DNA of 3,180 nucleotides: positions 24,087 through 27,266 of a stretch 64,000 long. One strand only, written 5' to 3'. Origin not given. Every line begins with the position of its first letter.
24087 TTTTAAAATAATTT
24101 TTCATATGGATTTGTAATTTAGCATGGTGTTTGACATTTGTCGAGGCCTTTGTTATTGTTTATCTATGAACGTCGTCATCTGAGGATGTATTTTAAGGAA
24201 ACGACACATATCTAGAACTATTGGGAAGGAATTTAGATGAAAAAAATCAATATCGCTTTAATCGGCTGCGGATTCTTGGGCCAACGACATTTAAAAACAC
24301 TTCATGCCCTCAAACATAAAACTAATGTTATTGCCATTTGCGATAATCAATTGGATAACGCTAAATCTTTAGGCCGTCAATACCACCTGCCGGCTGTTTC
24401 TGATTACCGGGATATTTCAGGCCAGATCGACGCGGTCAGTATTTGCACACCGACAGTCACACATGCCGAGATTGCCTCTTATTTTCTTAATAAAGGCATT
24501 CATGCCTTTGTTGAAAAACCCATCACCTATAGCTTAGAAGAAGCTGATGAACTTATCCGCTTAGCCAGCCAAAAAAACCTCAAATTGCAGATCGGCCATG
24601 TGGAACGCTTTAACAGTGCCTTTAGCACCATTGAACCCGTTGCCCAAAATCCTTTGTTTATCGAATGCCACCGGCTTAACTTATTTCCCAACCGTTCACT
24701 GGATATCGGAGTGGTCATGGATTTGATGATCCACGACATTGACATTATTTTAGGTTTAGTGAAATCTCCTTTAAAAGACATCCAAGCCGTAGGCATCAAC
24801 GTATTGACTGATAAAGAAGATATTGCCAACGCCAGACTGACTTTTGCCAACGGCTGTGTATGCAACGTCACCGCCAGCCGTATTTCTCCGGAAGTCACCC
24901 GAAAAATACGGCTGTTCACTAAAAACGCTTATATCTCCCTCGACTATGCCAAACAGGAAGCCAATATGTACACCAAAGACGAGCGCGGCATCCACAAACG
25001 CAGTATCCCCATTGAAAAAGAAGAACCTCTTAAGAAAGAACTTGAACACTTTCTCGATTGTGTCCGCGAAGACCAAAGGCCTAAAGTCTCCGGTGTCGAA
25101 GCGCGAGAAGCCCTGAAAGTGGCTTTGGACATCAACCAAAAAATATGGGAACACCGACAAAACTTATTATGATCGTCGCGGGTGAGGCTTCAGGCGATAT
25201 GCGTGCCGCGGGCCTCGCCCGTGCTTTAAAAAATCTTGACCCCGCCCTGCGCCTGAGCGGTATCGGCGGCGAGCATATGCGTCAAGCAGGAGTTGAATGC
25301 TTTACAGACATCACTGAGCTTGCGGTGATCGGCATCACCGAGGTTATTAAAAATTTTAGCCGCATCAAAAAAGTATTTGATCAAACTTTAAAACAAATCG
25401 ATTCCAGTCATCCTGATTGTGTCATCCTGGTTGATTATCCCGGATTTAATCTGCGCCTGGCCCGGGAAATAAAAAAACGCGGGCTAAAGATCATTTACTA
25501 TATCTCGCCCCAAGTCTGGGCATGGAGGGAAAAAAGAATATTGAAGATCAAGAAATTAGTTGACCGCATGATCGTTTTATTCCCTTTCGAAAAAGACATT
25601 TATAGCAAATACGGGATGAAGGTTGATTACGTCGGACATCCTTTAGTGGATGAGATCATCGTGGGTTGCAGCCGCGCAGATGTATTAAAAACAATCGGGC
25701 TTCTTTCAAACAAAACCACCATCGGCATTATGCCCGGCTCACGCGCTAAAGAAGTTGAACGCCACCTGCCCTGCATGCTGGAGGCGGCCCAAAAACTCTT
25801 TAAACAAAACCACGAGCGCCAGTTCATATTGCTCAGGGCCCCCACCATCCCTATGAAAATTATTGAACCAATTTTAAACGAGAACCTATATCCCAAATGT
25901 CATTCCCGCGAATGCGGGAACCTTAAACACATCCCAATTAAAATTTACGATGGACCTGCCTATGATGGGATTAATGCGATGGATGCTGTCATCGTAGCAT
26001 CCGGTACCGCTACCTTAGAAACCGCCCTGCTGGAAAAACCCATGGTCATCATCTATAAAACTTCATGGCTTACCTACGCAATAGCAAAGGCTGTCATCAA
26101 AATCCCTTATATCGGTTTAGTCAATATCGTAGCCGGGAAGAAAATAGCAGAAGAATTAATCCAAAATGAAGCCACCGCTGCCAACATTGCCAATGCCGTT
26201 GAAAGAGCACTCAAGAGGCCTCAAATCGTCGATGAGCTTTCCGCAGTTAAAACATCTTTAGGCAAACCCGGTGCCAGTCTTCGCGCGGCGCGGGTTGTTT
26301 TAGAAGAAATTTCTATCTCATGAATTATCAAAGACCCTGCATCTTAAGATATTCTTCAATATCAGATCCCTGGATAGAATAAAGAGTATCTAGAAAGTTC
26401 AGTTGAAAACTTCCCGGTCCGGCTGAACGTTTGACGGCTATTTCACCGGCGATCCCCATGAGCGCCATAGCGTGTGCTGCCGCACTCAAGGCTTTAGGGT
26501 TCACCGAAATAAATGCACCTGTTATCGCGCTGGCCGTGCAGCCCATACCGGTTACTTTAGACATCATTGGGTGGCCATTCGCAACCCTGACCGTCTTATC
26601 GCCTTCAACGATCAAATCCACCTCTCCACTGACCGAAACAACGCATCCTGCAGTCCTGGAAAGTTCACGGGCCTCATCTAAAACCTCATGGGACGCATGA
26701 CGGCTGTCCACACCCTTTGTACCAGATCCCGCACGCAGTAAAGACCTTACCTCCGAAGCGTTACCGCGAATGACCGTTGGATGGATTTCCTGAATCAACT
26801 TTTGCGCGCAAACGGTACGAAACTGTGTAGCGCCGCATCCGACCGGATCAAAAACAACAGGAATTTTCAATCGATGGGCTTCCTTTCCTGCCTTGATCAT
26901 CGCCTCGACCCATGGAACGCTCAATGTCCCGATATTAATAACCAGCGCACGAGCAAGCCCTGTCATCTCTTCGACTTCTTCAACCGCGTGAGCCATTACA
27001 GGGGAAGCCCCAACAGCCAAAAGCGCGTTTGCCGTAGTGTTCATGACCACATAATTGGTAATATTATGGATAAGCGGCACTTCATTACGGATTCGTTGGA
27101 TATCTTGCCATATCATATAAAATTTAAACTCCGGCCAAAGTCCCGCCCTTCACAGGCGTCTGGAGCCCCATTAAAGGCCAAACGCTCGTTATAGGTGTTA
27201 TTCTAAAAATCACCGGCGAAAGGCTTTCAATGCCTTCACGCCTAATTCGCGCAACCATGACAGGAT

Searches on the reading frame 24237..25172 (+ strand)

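Call 83: search_protein_families(library=pfam, proteins=[window:24237-25172:+], max_evalue=0.00001)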
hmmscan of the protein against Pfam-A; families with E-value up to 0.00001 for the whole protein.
window:24237-25172:+ (311 aa): 2 families
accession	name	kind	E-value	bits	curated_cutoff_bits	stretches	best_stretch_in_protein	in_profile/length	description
PF01408.29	GFO_IDH_MocA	-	7.3e-30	104.6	24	1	4-121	1-120/120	Oxidoreductase family, NAD-binding Rossmann fold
PF22725.1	GFO_IDH_MocA_C3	-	1.9e-10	41.2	27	1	119-228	13-118/124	GFO/IDH/MocA C-terminal domain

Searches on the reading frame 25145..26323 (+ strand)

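Call 83: search_protein_families(library=pfam, proteins=[window:25145-26323:+], max_evalue=0.00001)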
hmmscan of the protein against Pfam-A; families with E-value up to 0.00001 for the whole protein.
window:25145-26323:+ (392 aa): 1 family
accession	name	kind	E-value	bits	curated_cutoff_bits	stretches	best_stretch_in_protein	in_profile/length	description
PF02684.21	LpxB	-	1.3e-100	337.3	22.6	1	8-356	1-339/374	Lipid-A-disaccharide synthetase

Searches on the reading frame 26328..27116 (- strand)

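Call 83: search_protein_families(library=pfam, proteins=[window:26328-27116:-], max_evalue=0.00001)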
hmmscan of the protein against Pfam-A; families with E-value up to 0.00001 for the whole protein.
window:26328-27116:- (262 aa): 2 families
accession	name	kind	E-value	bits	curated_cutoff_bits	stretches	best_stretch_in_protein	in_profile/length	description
PF02110.20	HK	-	7.3e-83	278.2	27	1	6-249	1-245/247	Hydroxyethylthiazole kinase family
PF01256.23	Carb_kinase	-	3e-08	33.9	27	1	25-230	33-226/242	NAD(P)H-hydrate dehydratase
